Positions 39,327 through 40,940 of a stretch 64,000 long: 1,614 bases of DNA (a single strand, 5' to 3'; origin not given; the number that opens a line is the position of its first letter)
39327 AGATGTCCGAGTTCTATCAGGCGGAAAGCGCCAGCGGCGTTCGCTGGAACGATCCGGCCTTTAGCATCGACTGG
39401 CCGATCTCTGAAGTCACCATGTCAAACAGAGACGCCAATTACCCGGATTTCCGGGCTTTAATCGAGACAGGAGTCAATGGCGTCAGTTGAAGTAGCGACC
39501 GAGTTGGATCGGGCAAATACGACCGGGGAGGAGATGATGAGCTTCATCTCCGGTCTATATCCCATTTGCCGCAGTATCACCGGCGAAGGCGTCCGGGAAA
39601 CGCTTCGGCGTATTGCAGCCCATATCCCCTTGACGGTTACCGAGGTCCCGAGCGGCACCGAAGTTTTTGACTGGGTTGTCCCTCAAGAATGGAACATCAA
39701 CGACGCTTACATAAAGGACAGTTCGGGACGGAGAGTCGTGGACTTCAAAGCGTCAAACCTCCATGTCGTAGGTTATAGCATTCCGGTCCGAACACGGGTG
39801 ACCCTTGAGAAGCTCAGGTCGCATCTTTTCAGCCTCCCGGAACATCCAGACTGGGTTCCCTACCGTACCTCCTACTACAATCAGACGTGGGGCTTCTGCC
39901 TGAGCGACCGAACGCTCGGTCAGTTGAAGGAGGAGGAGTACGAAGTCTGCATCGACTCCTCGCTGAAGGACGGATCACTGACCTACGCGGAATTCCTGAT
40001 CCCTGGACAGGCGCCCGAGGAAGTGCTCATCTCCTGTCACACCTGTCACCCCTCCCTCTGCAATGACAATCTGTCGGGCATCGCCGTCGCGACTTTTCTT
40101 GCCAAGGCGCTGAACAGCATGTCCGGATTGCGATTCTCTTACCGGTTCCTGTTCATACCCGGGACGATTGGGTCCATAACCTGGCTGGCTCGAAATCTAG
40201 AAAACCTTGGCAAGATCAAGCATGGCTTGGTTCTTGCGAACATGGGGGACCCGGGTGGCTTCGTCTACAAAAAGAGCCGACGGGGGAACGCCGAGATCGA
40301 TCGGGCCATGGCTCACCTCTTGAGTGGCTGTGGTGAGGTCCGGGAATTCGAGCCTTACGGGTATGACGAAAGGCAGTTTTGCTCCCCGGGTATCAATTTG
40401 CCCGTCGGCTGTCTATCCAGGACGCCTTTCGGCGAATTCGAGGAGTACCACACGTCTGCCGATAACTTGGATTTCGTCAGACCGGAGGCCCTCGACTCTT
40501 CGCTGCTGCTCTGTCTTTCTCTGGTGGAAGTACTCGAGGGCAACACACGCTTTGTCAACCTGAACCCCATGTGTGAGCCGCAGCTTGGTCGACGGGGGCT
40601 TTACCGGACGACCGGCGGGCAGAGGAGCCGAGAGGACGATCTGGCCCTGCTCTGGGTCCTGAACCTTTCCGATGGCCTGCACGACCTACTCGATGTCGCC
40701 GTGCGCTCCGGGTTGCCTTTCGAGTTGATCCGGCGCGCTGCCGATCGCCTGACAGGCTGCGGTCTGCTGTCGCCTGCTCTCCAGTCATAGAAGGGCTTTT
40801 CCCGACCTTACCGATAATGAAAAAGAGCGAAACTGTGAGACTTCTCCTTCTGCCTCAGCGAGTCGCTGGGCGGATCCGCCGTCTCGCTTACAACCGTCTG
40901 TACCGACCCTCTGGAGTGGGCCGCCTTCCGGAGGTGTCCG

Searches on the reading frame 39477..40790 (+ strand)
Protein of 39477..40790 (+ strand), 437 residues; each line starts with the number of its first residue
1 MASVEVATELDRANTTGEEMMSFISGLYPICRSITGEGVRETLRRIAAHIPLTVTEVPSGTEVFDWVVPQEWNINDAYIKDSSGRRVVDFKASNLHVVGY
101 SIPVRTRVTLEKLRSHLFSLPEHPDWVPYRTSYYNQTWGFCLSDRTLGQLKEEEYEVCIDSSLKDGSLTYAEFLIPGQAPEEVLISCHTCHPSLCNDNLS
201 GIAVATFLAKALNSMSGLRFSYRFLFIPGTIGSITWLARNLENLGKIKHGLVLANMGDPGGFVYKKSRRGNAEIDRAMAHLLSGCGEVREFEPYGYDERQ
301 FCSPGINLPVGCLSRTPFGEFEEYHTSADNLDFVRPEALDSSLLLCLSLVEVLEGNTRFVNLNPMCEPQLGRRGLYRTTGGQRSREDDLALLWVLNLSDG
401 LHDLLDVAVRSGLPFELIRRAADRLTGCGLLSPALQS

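Call 84: search_protein_families(library=pfam, proteins=[window:39477-40790:+], max_evalue=0.00001)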
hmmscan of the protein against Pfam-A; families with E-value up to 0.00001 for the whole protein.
window:39477-40790:+ (437 aa): 3 families
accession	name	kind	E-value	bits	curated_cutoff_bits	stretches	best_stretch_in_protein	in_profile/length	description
PF16254.10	DUF4910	-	7.6e-109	362.7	26.6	1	23-356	3-247/247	Domain of unknown function (DUF4910)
PF09940.16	DUF2172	-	4.9e-40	136.2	27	1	71-162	1-92/92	Domain of unknown function (DUF2172)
PF16221.11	HTH_47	-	1.2e-25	89.3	27.1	1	359-432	3-77/78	winged helix-turn-helix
